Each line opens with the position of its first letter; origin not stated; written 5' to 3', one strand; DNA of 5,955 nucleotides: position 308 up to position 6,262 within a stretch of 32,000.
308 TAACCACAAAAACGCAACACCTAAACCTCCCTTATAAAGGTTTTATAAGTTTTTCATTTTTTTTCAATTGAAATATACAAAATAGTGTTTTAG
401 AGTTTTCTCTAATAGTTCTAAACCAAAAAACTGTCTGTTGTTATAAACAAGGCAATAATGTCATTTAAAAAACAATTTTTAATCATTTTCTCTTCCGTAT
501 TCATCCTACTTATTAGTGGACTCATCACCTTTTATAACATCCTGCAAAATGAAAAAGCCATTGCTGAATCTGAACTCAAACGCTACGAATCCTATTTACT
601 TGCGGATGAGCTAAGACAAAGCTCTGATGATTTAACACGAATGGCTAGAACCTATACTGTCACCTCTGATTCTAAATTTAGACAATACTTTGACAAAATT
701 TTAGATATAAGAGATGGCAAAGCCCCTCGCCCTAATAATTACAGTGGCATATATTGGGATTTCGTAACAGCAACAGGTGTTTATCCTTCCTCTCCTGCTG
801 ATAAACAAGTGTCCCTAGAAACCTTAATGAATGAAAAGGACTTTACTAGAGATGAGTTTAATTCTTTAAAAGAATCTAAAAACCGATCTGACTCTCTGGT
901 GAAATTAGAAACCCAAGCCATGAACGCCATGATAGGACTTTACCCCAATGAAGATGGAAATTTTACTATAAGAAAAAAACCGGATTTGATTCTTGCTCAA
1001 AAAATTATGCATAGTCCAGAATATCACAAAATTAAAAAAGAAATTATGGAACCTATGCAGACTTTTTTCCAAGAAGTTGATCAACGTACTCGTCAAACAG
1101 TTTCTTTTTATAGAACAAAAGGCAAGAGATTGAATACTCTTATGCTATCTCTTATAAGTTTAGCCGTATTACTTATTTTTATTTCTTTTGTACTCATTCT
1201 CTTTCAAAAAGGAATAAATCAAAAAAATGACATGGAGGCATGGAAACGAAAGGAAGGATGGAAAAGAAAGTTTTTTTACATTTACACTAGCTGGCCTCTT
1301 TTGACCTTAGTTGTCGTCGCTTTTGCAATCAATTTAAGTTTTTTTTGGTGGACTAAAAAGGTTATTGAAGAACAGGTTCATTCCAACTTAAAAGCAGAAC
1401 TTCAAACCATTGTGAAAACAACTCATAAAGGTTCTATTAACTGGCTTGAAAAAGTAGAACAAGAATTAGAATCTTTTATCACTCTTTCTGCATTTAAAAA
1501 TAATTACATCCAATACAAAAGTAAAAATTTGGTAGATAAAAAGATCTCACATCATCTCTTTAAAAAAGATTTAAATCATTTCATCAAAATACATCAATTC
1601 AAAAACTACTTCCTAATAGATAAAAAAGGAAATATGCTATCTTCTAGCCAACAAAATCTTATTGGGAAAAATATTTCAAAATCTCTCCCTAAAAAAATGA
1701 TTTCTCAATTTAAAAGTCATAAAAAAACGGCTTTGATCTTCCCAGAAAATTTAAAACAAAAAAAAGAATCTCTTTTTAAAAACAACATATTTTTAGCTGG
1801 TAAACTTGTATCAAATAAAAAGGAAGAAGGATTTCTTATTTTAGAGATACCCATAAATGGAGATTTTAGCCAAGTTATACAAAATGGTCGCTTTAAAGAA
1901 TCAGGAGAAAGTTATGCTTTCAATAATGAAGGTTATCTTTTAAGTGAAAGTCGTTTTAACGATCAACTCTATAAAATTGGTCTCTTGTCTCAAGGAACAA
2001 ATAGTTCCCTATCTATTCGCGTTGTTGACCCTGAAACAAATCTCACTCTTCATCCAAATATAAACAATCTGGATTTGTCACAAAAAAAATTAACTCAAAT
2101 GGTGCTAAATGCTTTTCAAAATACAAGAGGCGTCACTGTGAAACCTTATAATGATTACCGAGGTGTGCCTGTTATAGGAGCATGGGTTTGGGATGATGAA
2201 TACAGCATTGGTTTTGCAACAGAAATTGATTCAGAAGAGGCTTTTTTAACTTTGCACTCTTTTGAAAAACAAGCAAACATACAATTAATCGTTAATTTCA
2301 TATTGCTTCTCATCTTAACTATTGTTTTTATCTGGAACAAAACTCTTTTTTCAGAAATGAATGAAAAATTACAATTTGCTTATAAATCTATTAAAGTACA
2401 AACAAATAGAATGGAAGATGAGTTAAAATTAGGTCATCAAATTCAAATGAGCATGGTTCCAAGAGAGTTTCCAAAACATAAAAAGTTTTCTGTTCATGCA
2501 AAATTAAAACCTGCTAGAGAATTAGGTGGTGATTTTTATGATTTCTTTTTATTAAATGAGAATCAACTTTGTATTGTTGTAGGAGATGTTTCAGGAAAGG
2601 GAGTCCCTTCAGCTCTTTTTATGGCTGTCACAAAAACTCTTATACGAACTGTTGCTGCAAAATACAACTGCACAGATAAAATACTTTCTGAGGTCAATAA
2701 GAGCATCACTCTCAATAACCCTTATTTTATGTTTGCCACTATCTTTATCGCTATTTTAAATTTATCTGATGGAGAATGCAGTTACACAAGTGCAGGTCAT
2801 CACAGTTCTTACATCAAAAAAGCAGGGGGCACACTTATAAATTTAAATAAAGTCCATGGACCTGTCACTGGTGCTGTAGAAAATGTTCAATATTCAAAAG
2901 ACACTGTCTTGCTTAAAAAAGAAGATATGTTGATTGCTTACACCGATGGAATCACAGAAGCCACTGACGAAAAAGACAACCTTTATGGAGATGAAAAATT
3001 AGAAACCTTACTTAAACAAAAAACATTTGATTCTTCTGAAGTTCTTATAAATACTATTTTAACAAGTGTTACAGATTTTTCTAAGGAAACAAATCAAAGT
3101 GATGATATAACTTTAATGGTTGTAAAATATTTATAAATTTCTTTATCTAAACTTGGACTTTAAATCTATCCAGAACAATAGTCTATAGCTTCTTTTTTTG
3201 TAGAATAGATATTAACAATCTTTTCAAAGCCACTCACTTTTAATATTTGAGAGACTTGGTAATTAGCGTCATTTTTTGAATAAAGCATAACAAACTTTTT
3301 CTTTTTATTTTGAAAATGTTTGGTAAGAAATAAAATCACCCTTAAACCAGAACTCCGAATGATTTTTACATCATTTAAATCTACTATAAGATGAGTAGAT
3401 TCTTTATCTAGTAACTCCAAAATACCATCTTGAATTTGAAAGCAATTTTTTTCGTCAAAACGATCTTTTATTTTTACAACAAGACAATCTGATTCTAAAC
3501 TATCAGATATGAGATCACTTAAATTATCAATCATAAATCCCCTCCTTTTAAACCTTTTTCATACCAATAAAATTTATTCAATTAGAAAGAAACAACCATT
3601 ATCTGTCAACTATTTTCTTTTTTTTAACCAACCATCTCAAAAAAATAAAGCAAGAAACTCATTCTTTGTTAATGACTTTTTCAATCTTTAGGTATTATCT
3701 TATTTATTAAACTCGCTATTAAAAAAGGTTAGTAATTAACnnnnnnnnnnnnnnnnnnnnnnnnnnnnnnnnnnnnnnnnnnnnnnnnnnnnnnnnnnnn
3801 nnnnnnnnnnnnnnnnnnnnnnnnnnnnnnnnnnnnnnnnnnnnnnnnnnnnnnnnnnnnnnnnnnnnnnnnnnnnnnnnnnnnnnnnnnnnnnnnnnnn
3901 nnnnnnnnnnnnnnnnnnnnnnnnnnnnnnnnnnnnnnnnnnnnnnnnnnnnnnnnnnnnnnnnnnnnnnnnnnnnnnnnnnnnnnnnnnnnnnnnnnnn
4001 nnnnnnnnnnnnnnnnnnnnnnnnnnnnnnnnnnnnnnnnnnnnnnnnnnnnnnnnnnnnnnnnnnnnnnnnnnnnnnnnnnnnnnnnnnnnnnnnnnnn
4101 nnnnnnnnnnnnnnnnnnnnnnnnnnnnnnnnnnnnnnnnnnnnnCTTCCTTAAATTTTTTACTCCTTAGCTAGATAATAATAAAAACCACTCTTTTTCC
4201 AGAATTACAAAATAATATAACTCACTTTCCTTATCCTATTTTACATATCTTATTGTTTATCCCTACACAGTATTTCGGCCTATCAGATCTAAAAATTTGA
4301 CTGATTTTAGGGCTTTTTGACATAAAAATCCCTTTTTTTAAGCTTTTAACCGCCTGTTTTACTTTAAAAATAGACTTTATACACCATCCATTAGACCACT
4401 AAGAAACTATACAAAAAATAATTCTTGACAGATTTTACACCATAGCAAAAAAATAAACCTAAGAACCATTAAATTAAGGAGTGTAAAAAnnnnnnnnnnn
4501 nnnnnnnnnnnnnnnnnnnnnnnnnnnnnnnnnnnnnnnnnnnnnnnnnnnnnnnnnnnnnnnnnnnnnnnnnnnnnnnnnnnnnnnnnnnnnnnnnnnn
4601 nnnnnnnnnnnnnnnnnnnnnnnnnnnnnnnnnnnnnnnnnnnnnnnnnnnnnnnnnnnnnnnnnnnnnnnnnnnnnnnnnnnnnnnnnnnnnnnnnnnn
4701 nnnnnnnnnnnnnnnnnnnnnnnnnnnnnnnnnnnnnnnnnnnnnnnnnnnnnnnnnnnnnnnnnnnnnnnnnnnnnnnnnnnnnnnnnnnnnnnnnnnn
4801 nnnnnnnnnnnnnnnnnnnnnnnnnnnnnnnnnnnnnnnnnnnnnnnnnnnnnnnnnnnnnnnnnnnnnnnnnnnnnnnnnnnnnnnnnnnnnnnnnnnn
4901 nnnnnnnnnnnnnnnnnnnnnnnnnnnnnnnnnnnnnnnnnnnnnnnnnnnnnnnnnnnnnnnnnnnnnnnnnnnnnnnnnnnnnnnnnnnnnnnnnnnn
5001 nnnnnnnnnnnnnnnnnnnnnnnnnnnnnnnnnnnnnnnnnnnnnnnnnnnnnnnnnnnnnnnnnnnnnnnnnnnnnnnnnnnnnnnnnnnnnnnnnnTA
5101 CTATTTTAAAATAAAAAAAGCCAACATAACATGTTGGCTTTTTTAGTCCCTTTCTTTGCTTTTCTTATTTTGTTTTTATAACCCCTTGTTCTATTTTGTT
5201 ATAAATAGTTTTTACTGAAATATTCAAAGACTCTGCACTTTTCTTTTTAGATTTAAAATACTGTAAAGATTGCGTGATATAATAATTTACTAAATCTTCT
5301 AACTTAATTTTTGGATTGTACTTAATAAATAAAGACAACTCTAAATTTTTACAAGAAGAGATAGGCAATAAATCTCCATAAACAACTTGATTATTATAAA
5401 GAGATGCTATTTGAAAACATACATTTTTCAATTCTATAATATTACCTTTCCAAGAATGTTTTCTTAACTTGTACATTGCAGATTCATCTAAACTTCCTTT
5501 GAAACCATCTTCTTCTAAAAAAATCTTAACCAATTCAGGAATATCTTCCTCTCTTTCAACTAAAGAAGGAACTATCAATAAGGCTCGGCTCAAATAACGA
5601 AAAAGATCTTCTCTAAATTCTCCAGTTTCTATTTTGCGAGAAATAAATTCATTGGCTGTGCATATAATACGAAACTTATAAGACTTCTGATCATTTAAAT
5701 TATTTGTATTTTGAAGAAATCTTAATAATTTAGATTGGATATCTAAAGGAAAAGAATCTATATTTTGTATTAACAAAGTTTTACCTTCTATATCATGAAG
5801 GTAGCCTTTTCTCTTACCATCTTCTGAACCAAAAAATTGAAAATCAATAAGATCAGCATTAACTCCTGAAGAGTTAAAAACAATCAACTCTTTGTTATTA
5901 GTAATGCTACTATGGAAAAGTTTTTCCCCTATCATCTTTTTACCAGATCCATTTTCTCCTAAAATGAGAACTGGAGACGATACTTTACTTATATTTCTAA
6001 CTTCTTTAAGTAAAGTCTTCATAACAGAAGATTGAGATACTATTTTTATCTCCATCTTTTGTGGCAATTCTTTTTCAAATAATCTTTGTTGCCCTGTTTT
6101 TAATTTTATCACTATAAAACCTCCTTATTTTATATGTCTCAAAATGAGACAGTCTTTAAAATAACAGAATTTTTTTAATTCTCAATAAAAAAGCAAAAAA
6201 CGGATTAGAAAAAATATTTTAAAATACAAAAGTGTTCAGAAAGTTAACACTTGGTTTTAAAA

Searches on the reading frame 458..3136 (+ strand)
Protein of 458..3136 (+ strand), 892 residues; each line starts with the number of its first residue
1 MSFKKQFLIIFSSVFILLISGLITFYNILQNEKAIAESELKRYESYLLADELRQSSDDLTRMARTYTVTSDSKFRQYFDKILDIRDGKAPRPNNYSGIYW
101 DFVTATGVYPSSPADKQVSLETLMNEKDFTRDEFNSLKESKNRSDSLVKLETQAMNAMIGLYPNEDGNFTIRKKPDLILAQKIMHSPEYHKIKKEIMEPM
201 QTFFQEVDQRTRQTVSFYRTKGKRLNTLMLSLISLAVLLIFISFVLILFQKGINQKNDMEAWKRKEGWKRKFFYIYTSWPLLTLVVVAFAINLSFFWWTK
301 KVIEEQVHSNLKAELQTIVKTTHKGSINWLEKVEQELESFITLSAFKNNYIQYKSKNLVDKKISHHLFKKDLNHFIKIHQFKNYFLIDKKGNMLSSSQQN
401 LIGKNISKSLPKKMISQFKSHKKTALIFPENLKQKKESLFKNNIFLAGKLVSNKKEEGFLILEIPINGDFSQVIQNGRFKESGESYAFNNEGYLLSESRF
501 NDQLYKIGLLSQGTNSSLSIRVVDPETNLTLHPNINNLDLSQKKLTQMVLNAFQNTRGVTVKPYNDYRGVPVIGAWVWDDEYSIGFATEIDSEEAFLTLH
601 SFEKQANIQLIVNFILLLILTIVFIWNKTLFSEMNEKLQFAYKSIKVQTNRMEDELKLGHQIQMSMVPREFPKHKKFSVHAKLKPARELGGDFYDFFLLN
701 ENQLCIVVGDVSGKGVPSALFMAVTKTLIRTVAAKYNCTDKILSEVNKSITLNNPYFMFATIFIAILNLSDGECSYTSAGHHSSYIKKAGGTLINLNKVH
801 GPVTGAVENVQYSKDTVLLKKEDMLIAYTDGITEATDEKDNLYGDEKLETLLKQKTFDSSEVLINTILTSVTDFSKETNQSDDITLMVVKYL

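Call 21: search_protein_families(library=ncbifam, proteins=[window:458-3136:+], max_evalue=0.00001)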
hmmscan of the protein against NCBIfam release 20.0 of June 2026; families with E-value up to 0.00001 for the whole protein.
window:458-3136:+ (892 aa): 3 families
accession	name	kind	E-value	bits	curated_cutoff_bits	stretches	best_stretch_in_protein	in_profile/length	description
TIGR02865.1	spore_II_E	equivalog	1.1e-16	60.2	490.8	1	681-890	558-762/764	stage II sporulation protein E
NF045505.1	RR_RssB_Pseudo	equivalog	1.6e-12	47.2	700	1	635-888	135-388/394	two-component system response regulator RssB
NF038263.1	prot_phos_SiaA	equivalog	1.3e-08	33.9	700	1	635-888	394-654/658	biofilm regulation protein phosphatase SiaA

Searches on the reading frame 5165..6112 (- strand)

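Call 21: search_protein_families(library=ncbifam, proteins=[window:5165-6112:-], max_evalue=0.00001)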
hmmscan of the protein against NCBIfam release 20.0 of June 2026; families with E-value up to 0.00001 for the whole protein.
window:5165-6112:- (315 aa): 24 families
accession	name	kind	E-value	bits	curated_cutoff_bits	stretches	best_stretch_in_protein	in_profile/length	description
TIGR01818.1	ntrC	equivalog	7.7e-40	137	558.6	1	13-287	125-415/463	nitrogen regulation protein NR(I)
NF041552.1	TF_PrdR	equivalog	2.9e-39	134.9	795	1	20-309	265-575/577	sigma-54 dependent transcriptional regulator PrdR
TIGR01817.1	nifA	equivalog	1e-38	133.4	528.85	1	15-264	189-453/534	nif-specific transcriptional activator NifA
NF051870.1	NAssimRespRegNtrX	equivalog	6.1e-36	124.3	600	1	18-238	135-367/452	nitrogen assimilation response regulator NtrX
NF003451.0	PRK05022.1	equivalog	9.4e-36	123.6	476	1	16-234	184-418/512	nitric oxide reductase transcriptional regulator NorR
TIGR02915.1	PEP_resp_reg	equivalog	2.5e-34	118.9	502.6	1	9-309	127-441/445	PEP-CTERM-box response regulator transcription factor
TIGR02974.1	phageshock_pspF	equivalog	5.6e-32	111.3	443.55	1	25-233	2-227/336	phage shock protein operon transcriptional activator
NF038308.1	RNA_repair_RtcR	equivalog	4e-31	108.5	650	1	15-249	173-432/530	RNA repair transcriptional activator RtcR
NF008485.2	PRK11388.1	equivalog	5e-30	104.4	551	1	23-312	333-637/643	dihydroxyacetone kinase operon transcriptional regulator DhaR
NF008469.0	PRK11361.1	equivalog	6.2e-30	104.3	714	1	15-252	135-389/461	acetoacetate metabolism transcriptional regulator AtoC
NF011695.0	PRK15115.1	equivalog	7.3e-30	104.1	763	1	22-248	135-377/445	two-component system response regulator GlrR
NF050807.1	TransRegFlbDCaul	equivalog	8e-30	104.1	750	1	23-242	119-354/454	sigma-54-dependent transcriptional regulator FlbD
NF041946.1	LuxO_transreg_Vib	equivalog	1.1e-29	103.5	800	1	19-254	130-381/463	quorum-sensing sigma-54 dependent transcriptional regulator LuxO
NF008176.1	PRK10923.1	equivalog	1.6e-29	102.8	620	1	21-250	137-382/469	nitrogen regulation protein NR(I)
NF008085.0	PRK10820.1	equivalog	1.9e-27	96.1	576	1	23-307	205-507/520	transcriptional regulator TyrR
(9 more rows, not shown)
